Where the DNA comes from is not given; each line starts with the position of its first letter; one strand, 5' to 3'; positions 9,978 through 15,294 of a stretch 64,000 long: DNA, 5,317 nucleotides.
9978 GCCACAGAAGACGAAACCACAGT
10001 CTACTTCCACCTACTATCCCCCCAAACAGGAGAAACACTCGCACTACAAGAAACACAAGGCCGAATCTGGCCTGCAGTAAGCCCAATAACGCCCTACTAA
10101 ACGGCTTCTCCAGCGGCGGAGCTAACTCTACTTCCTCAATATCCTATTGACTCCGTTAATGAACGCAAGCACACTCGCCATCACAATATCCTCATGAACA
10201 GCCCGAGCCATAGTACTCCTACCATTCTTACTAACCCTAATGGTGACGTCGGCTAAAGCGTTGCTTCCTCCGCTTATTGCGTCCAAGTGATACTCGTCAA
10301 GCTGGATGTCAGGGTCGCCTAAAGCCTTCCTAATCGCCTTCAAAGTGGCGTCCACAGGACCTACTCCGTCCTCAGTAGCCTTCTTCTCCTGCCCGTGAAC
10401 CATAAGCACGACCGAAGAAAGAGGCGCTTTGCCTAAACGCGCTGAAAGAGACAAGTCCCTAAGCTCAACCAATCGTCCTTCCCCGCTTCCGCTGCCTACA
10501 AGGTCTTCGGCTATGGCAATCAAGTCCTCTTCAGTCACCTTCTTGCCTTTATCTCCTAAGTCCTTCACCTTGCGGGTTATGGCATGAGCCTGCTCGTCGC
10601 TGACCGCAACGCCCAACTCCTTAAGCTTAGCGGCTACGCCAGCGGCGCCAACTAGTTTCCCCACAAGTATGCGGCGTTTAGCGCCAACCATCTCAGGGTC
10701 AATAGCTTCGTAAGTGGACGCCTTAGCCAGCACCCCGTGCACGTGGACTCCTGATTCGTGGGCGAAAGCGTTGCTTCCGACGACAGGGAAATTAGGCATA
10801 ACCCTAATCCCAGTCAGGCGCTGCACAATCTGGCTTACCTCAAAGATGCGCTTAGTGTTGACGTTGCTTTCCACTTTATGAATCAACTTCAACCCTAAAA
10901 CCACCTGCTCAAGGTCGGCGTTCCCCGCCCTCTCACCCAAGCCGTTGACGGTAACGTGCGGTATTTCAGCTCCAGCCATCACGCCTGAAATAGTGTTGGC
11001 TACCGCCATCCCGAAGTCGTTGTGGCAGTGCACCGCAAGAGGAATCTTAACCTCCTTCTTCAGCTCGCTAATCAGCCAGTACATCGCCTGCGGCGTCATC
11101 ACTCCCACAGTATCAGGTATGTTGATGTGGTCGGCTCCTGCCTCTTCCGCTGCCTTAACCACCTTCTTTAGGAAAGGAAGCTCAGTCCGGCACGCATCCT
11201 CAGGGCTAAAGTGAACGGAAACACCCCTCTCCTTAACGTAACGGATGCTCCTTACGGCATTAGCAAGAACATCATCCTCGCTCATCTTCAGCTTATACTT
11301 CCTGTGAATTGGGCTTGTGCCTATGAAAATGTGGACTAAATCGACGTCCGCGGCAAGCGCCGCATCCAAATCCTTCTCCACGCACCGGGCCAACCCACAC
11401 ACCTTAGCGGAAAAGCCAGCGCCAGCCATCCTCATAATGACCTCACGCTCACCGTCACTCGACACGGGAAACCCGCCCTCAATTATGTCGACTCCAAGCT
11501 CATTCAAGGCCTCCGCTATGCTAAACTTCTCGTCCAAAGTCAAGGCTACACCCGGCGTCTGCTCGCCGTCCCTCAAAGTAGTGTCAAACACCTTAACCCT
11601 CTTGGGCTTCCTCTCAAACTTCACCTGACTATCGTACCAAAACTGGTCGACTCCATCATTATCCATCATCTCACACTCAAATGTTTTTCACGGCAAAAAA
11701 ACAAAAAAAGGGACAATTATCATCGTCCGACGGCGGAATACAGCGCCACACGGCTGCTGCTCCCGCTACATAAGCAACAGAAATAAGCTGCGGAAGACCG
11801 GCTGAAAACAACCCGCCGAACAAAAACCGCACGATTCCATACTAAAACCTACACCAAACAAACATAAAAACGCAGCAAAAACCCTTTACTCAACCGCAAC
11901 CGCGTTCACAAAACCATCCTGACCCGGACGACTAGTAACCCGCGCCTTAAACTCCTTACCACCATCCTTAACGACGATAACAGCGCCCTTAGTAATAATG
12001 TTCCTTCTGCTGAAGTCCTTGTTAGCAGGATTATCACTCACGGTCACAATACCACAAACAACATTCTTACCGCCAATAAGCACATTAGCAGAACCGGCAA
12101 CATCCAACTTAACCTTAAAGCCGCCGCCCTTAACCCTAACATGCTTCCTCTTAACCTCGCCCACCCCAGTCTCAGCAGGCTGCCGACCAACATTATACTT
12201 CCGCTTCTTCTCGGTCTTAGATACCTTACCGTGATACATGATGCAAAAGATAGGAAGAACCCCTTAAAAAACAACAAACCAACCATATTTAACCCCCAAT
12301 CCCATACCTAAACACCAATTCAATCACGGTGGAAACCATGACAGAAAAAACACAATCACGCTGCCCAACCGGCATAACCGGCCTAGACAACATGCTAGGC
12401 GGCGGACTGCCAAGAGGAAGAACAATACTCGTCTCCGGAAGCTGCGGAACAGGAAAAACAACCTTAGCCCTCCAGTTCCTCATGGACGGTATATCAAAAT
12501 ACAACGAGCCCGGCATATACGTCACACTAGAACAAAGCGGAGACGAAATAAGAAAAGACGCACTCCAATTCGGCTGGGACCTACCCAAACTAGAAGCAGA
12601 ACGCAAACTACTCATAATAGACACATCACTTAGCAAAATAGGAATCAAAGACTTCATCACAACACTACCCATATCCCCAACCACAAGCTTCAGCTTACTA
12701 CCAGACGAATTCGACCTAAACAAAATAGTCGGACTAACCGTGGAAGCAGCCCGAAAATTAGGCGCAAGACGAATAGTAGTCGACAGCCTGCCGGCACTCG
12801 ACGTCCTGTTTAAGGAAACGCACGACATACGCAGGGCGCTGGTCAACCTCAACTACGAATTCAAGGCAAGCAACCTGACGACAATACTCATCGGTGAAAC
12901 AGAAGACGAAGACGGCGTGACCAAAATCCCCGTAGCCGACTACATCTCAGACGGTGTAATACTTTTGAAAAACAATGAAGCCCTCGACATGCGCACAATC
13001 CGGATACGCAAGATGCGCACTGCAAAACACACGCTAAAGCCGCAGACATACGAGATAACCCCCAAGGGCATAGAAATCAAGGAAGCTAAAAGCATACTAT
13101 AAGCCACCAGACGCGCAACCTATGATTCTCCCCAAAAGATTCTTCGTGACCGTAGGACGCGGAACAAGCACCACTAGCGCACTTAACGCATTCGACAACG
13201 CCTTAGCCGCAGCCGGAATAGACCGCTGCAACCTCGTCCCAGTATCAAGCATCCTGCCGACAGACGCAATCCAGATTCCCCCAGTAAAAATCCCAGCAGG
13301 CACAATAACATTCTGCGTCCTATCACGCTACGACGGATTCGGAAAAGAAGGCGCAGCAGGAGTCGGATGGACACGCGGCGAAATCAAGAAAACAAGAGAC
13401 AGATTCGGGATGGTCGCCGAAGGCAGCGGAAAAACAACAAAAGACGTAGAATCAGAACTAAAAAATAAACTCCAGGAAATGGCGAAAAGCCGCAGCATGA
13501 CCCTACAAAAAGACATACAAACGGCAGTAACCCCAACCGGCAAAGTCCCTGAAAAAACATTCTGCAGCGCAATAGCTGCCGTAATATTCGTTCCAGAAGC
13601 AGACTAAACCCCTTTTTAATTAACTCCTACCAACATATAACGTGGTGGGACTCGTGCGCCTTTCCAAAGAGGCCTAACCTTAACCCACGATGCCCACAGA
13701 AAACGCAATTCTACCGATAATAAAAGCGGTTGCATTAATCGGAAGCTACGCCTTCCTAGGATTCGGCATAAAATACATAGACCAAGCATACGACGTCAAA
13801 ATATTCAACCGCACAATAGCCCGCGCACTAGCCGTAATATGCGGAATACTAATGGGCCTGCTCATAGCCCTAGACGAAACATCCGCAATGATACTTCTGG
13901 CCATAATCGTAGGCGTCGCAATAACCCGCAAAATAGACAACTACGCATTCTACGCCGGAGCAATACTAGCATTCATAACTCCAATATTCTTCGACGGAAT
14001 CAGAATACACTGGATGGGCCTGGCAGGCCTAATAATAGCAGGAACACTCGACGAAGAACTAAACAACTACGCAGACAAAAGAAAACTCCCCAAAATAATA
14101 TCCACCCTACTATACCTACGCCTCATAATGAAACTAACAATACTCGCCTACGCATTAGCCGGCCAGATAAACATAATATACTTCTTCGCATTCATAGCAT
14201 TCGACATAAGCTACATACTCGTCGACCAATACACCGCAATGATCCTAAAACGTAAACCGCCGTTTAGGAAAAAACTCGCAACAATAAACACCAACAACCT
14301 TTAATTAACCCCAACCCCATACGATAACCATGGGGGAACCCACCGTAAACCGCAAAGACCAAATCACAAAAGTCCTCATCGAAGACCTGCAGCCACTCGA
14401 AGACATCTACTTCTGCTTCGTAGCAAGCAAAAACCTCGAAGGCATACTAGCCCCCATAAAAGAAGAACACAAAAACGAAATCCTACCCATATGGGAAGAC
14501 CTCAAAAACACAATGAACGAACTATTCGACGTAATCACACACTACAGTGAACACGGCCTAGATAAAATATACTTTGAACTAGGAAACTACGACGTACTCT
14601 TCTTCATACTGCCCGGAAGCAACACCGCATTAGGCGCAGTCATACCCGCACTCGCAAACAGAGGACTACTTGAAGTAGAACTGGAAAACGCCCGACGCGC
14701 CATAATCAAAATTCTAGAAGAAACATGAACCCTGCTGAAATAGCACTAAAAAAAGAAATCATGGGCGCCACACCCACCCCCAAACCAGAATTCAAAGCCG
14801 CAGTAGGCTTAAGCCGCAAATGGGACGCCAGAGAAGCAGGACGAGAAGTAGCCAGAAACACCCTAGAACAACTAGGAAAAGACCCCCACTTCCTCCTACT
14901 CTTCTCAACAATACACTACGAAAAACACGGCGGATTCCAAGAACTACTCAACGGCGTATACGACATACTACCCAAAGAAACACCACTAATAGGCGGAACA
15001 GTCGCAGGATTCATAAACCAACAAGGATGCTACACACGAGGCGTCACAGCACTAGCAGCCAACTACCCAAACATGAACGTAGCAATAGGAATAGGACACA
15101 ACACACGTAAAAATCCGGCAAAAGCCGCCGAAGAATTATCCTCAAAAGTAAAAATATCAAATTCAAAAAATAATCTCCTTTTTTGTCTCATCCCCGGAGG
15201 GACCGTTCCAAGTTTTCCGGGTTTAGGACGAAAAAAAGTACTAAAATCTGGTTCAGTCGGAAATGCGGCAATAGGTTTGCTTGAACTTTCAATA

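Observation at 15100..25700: ~10.5-kb low-GC tract that begins inside the FIST gene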

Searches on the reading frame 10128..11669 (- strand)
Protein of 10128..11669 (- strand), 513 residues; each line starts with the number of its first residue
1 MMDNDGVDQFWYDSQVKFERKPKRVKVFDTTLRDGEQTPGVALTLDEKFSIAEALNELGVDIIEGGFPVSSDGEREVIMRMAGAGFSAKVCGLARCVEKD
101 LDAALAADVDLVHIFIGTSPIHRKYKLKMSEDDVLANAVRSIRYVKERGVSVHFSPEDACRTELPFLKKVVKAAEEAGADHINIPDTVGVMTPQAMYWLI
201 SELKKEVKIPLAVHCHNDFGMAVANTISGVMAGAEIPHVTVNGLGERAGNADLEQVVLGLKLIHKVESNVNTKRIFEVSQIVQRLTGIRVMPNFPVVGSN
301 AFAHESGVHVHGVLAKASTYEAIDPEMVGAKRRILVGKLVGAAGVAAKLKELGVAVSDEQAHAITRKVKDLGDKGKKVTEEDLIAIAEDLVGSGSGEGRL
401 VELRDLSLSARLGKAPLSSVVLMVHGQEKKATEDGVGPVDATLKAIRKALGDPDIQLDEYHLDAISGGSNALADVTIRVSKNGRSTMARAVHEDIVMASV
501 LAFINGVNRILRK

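Call 50: search_protein_families(library=pfam, proteins=[window:10128-11669:-], max_evalue=0.00001)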
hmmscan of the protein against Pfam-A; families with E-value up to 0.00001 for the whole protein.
window:10128-11669:- (513 aa): 3 families
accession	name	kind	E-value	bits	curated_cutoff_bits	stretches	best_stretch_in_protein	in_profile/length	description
PF00682.25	HMGL-like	-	5.7e-89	298.4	29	1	24-282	1-260/260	HMGL-like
PF08502.15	LeuA_dimer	-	1.2e-30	106.6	24.9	1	378-511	2-131/131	LeuA allosteric (dimerisation) domain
PF22617.1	HCS_D2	-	3.8e-26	91.7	27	1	296-376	1-82/82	Homocitrate synthase post-HMGL domain-like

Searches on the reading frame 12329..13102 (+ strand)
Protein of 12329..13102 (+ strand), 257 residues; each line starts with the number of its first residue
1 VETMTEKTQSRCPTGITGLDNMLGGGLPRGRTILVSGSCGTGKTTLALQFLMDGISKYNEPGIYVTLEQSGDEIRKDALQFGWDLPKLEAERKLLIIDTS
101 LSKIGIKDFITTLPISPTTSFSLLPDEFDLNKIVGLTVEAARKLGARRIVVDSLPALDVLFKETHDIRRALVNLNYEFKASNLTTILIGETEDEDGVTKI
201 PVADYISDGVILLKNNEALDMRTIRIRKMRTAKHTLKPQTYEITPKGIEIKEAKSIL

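Call 9: search_protein_families(library=ncbifam, proteins=[window:12329-13102:+])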
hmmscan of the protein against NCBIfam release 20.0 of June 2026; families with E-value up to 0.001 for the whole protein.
window:12329-13102:+ (257 aa): 19 families
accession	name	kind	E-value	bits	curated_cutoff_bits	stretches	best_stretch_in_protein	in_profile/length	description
NF006799.0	PRK09302.1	equivalog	2.1e-51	175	408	1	7-250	8-238/515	circadian clock protein KaiC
TIGR02655.1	circ_KaiC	equivalog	1e-40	139.9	546.25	1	12-250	3-228/484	circadian clock protein KaiC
TIGR03880.1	KaiC_arch_3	hypoth_equivalog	8e-38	130.2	249.45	2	15-100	1-84/224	KaiC domain-containing protein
TIGR03877.1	thermo_KaiC_1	hypoth_equivalog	5.5e-35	121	307.25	1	11-254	3-236/238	KaiC domain-containing protein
TIGR03881.1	KaiC_arch_4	hypoth_equivalog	4.6e-30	105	247.8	1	11-251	2-229/231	KaiC domain-containing protein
TIGR00416.1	sms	equivalog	4.1e-12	45.6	403.05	1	5-232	69-262/454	DNA repair protein RadA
NF004723.0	PRK06067.1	subfamily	2.5e-07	30.4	194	1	3-85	7-88/243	flagellar accessory protein FlaH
NF052589.1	ArlH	equivalog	4.8e-07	29.7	215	1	19-154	9-124/229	archaellum protein ArlH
TIGR02012.1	tigrfam_recA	equivalog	9.3e-07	28.5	325.3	1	9-53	33-78/321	recombinase RecA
TIGR03878.1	thermo_KaiC_2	hypoth_equivalog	1.4e-05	24.5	232.2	0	25-102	31-109/259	KaiC domain-containing protein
NF004629.0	PRK05973.1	equivalog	2.8e-05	23.3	156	1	26-100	60-130/237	DNA helicase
TIGR03600.1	phage_DnaB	exception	3.8e-05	22.8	498.65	1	12-75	177-239/421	phage replicative helicase, DnaB family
NF006861.0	PRK09361.1-1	equivalog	7.2e-05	22.4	278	1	11-55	4-48/235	DNA repair and recombination protein RadB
TIGR00665.1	DnaB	equivalog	8.4e-05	21.6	385.25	1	8-74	174-239/435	replicative DNA helicase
TIGR02237.1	recomb_radB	equivalog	0.00034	20.5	172.4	0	19-58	1-40/210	DNA repair and recombination protein RadB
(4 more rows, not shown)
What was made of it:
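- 12329..13102 (+): KaiC-like ATPase gene, first gene of the conserved rightward gene row; native codon regime (A/C-ending). NCBIfam KaiC-type hits (call 9).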

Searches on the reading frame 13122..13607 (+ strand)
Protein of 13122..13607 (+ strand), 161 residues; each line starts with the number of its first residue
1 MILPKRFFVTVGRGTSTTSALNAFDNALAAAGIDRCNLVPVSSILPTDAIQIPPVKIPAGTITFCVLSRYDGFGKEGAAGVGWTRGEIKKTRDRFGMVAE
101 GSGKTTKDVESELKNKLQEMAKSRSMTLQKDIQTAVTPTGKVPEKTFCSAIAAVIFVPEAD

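Call 9: search_protein_families(library=ncbifam, proteins=[window:13122-13607:+])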
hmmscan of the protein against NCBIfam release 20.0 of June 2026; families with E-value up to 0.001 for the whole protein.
window:13122-13607:+ (161 aa): 2 families
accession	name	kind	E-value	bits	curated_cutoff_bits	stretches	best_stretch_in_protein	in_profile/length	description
TIGR00286.1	TIGR00286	equivalog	1e-23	83.7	106.95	1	3-157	2-151/152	pyruvoyl-dependent arginine decarboxylase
NF009064.0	PRK12398.1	equivalog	5.4e-17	62.3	207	1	1-157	4-164/165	pyruvoyl-dependent arginine decarboxylase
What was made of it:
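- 13122..13607 (+): Pyruvoyl-dependent arginine decarboxylase-like gene; native regime. TIGR00286 match at 1e-23, below the curated cut-off (call 9).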

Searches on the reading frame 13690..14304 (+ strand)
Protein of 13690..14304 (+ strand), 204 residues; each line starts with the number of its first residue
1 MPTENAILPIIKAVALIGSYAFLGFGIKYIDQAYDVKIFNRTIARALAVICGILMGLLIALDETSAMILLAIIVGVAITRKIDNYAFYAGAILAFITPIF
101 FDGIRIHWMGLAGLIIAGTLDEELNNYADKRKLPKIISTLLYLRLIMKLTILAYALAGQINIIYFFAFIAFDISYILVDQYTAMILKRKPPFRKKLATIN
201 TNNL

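Call 9: search_protein_families(library=ncbifam, proteins=[window:13690-14304:+])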
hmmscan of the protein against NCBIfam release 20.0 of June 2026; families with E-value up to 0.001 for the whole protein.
window:13690-14304:+ (204 aa): 0 families

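Call 82: search_protein_families(library=pfam, proteins=[window:13690-14301:+], max_evalue=5)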
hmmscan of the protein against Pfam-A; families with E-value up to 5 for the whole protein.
window:13690-14301:+ (204 aa): 1 family
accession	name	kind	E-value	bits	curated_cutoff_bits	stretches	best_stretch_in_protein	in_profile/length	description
PF18513.6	Pro_sub2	-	0.023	15.4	25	1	151-188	44-81/88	Prodomain subtilisin 2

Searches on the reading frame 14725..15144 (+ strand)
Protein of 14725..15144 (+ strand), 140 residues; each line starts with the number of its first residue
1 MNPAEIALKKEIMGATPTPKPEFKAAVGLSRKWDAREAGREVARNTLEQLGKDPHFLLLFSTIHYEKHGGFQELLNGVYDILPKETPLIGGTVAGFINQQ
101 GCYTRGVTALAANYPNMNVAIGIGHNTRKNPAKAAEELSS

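Call 48: find_related_loci(query=window:14725-15144:+, collection=metagenome_contigs, flank=10000)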
Query window:14725-15144:+ (140 aa) in metagenome_contigs; peptide patterns used: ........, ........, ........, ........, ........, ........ (x = any residue, [..] = any of these).
368 stretches matched a pattern; 251 encode a relative of the query (tblastn E <= 1e-3); the best 80 are kept; 80 distinct loci.
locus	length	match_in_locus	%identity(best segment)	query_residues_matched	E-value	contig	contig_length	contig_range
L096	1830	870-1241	75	16-139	2e-65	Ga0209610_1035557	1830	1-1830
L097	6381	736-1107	75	16-139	1e-63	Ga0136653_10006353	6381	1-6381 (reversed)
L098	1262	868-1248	76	15-139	4e-66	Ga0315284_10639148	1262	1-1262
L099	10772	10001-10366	78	20-139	4e-62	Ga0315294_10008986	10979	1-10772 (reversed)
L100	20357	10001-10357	72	21-139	3e-62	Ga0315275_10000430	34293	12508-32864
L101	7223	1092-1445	74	20-137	2e-61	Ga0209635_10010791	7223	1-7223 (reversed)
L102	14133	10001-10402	66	6-139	2e-60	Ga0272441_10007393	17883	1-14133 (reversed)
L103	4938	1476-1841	75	18-136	4e-60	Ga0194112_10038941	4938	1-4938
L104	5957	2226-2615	67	6-140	1e-59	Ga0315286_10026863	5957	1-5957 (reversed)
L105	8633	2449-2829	66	10-136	2e-59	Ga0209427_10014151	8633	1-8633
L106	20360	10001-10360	70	20-139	4e-59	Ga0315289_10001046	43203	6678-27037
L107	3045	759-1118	73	20-139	5e-59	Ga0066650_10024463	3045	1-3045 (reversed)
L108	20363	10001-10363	71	20-140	4e-59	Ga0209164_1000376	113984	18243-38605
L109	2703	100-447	72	22-137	8e-59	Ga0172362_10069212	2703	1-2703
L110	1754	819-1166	72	22-137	7e-60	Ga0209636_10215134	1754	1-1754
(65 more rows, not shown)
